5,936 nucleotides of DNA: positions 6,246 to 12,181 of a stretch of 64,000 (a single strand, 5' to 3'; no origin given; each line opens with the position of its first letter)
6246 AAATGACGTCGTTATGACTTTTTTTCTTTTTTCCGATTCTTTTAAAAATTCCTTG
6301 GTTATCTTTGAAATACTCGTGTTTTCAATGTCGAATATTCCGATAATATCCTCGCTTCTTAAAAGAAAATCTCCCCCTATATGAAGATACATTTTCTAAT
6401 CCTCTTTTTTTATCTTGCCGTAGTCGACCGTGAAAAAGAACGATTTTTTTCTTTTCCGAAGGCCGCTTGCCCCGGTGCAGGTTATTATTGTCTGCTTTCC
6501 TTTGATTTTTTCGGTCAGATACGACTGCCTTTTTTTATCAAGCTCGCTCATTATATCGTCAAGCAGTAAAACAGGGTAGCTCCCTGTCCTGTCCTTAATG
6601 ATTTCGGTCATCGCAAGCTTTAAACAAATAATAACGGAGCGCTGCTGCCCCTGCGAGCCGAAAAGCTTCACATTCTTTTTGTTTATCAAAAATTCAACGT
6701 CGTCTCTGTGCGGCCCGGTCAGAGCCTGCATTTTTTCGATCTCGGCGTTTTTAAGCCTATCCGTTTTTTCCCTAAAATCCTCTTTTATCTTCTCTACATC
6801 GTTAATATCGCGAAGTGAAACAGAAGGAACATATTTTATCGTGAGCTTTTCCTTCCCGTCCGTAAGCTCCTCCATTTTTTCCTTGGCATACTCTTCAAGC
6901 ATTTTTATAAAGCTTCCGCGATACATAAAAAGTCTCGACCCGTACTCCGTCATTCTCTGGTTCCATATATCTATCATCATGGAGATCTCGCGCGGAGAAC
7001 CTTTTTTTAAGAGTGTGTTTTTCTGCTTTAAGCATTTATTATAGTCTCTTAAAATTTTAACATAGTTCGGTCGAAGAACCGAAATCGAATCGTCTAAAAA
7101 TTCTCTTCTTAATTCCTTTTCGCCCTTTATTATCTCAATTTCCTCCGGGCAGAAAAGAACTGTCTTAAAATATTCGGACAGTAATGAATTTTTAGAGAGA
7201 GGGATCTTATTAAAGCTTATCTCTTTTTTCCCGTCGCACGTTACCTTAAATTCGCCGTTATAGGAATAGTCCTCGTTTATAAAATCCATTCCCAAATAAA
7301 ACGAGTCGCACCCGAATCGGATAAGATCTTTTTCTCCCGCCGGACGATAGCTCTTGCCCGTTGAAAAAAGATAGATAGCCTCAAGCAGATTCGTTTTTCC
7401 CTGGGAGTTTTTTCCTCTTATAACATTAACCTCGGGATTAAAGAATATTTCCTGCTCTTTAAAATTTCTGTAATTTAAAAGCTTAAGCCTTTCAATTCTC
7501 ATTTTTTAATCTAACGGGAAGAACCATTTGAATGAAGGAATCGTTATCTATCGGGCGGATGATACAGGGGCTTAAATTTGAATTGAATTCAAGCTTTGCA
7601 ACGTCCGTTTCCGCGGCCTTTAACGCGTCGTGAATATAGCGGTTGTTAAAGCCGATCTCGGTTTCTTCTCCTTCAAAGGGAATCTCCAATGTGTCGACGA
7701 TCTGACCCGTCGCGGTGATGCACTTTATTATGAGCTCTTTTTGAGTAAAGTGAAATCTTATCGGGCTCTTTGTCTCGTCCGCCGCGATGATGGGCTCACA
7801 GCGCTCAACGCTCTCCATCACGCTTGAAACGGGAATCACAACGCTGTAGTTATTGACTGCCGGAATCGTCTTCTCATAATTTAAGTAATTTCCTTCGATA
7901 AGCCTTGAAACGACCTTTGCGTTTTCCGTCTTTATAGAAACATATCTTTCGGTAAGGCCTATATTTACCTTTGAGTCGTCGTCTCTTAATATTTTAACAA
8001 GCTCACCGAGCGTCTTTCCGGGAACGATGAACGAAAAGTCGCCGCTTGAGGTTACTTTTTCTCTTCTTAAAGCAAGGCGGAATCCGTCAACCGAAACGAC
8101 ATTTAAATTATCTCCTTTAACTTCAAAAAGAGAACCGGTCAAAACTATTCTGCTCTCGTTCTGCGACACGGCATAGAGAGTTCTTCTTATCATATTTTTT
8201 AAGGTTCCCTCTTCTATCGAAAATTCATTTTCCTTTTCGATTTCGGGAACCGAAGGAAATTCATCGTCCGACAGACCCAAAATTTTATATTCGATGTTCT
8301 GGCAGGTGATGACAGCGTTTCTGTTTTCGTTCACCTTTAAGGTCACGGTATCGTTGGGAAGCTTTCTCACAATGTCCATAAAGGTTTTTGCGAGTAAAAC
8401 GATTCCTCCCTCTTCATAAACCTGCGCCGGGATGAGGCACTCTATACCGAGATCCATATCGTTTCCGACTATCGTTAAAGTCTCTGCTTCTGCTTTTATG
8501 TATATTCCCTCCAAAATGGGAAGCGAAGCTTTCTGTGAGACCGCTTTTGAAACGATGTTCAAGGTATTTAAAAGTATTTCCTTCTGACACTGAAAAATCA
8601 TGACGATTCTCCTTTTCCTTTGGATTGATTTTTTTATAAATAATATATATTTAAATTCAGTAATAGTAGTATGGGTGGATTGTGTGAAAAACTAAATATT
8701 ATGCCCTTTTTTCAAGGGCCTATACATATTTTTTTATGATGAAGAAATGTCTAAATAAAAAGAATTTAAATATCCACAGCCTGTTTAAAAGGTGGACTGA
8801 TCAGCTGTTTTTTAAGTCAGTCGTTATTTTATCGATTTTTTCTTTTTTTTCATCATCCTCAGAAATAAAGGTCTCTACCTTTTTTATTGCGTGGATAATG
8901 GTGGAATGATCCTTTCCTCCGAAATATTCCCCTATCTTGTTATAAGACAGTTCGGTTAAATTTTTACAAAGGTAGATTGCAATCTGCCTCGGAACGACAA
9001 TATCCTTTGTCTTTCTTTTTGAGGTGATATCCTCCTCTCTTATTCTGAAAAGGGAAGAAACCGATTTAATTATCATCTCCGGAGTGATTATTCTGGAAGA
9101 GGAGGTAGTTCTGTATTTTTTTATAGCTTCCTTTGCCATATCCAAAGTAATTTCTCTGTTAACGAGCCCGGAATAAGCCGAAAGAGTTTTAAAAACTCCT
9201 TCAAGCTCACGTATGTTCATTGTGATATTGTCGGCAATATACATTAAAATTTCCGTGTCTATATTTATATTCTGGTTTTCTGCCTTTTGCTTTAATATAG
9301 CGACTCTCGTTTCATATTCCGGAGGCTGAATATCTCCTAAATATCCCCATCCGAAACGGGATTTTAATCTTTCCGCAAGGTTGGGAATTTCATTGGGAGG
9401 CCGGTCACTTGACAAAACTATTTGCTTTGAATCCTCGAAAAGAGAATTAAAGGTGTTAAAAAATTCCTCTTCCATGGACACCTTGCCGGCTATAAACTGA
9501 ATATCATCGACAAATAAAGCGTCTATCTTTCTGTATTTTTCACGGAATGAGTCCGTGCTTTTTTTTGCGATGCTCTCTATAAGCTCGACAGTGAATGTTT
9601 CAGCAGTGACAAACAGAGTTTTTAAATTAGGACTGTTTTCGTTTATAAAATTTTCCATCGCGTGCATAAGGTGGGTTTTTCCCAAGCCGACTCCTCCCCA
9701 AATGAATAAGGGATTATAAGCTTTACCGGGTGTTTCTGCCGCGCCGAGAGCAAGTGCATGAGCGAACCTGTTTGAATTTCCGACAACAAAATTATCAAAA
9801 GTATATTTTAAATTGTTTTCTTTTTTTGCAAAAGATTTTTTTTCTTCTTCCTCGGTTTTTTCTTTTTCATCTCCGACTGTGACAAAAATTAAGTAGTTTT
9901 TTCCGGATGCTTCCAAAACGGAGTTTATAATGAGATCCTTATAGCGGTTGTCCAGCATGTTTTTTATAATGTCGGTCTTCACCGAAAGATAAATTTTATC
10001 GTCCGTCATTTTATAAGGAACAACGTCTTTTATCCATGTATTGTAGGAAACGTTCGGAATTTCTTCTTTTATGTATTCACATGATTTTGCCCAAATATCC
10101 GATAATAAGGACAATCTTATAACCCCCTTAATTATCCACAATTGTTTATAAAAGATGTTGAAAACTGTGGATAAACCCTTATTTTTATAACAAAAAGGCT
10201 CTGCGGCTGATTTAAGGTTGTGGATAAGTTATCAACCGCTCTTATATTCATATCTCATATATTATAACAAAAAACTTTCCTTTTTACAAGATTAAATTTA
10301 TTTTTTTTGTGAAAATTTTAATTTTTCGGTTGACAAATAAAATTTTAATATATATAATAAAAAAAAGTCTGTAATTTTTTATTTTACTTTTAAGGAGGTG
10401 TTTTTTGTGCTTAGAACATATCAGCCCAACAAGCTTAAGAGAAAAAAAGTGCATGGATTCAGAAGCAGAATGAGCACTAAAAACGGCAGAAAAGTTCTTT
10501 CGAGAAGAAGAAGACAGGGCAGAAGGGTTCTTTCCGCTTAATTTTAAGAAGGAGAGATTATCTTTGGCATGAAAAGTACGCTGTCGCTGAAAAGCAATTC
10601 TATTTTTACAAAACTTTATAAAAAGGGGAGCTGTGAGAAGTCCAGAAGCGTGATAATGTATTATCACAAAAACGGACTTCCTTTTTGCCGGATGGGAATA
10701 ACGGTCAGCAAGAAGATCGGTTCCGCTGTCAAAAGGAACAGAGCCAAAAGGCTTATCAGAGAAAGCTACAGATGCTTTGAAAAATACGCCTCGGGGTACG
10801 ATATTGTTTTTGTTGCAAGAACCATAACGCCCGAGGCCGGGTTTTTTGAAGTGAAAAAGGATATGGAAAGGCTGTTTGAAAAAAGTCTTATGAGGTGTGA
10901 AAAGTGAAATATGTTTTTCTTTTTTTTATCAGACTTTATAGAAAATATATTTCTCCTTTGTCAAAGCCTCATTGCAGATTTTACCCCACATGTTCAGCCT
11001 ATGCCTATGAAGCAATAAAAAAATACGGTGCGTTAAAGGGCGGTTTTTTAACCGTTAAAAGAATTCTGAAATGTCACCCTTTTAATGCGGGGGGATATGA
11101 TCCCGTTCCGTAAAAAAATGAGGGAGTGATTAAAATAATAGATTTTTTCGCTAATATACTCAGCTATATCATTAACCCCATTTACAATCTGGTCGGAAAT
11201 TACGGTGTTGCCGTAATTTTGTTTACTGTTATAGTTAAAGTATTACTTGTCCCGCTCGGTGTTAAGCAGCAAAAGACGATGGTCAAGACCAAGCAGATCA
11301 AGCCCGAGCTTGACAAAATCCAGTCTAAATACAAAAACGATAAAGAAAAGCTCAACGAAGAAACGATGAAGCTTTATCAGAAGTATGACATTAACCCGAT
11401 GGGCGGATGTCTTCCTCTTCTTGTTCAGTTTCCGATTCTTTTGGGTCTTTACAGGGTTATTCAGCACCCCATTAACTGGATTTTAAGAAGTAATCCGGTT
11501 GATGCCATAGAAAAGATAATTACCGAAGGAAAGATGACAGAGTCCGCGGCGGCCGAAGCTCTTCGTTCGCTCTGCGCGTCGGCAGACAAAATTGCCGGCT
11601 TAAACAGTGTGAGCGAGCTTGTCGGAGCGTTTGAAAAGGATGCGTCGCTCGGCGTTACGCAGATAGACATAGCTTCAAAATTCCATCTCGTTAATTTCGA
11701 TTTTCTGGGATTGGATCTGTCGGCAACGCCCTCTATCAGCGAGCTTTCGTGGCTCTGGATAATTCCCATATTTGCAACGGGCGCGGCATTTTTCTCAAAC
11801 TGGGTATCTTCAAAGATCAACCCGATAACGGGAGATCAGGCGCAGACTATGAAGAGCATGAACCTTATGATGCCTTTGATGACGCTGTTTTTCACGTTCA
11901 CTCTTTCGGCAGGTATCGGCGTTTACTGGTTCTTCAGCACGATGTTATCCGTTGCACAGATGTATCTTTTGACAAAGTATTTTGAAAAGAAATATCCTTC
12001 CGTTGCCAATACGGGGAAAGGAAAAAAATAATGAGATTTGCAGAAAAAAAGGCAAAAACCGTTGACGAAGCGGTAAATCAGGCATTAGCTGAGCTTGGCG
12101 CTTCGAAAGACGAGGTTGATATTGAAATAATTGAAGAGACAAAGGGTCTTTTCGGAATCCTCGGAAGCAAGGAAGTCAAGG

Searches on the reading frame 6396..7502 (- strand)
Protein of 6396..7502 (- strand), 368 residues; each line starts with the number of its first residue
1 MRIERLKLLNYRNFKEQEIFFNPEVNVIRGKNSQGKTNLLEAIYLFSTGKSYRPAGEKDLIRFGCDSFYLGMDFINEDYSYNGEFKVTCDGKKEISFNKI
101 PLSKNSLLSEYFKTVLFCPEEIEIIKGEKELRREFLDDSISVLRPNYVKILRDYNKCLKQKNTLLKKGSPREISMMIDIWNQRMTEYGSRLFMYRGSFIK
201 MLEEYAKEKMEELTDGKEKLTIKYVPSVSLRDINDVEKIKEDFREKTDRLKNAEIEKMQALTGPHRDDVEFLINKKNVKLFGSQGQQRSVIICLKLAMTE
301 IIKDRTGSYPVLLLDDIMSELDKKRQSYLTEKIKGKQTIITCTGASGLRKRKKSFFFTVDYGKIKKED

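Call 83: search_protein_families(library=pfam, proteins=[window:6396-7502:-], max_evalue=0.00001)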
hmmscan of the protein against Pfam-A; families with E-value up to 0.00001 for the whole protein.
window:6396-7502:- (368 aa): 3 families
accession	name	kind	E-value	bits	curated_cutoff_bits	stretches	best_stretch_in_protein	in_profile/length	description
PF02463.25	SMC_N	-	3e-15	56.7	40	1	3-346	2-200/220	RecF/RecN/SMC N terminal domain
PF13175.12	AAA_15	-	1.4e-10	41.8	32.1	1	1-270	1-287/374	AAA ATPase domain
PF13476.12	AAA_23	-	2e-09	38.8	27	1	5-249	1-199/201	AAA domain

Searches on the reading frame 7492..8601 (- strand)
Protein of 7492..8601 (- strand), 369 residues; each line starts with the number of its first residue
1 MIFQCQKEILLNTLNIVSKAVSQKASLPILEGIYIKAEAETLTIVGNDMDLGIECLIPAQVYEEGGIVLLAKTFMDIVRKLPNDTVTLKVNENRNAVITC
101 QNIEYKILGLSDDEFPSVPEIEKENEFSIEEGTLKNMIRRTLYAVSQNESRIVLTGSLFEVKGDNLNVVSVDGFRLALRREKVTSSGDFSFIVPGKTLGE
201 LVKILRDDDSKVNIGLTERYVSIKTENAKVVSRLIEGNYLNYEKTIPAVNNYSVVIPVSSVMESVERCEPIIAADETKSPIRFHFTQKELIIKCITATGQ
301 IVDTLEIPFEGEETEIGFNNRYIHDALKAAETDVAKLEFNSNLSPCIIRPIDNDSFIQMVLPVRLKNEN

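Call 83: search_protein_families(library=pfam, proteins=[window:7492-8601:-], max_evalue=0.00001)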
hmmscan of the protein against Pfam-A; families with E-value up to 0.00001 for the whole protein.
window:7492-8601:- (369 aa): 3 families
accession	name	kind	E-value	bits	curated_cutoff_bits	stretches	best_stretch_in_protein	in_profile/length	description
PF00712.24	DNA_pol3_beta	-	2.6e-38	131.3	24.4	2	1-118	1-119/120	DNA polymerase III beta subunit, N-terminal domain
PF02767.21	DNA_pol3_beta_2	-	3.8e-33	114.6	27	1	129-239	2-114/116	DNA polymerase III beta subunit, central domain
PF02768.20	DNA_pol3_beta_3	-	6.6e-18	65.1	27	1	245-364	3-121/121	DNA polymerase III beta subunit, C-terminal domain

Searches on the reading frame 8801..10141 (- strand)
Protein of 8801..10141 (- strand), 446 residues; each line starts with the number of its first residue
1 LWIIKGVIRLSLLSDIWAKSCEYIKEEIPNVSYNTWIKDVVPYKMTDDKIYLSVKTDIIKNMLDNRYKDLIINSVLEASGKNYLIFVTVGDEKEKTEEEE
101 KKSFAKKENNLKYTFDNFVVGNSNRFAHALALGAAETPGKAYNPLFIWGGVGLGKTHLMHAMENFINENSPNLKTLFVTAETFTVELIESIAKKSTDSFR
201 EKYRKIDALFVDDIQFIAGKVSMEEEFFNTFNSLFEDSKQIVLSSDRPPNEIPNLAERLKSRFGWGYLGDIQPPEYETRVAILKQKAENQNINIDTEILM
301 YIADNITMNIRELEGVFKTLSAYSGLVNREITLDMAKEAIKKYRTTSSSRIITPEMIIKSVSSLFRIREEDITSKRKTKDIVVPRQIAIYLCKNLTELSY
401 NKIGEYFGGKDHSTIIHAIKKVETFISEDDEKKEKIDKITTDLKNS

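Call 83: search_protein_families(library=pfam, proteins=[window:8801-10141:-], max_evalue=0.00001)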
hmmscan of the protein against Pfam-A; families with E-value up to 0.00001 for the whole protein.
window:8801-10141:- (446 aa): 3 families
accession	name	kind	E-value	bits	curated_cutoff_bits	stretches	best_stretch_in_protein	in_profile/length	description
PF00308.24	Bac_DnaA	-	8.7e-65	218.3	23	1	111-267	3-159/162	Bacterial DnaA ATPAse domain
PF08299.17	Bac_DnaA_C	-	5e-31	107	31.5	1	354-422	1-69/69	Bacterial dnaA protein helix-turn-helix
PF11638.13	DnaA_N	-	1.7e-11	44.1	24.6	1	15-72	2-60/65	DnaA N-terminal domain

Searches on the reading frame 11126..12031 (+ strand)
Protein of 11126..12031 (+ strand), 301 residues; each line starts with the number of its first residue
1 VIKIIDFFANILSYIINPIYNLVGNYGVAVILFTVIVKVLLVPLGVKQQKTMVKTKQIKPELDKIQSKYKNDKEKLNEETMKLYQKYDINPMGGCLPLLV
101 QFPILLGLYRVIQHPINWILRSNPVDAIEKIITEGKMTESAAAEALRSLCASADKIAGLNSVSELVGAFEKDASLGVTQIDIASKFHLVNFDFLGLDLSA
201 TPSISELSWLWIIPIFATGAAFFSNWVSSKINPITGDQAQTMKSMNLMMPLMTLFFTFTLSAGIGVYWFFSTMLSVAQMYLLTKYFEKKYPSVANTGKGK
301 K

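Call 83: search_protein_families(library=pfam, proteins=[window:11126-12031:+], max_evalue=0.00001)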
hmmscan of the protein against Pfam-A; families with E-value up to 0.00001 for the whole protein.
window:11126-12031:+ (301 aa): 1 family
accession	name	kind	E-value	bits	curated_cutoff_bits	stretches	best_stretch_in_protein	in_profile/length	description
PF02096.25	60KD_IMP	-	3.3e-52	177.2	35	1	26-283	1-162/163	60Kd inner membrane protein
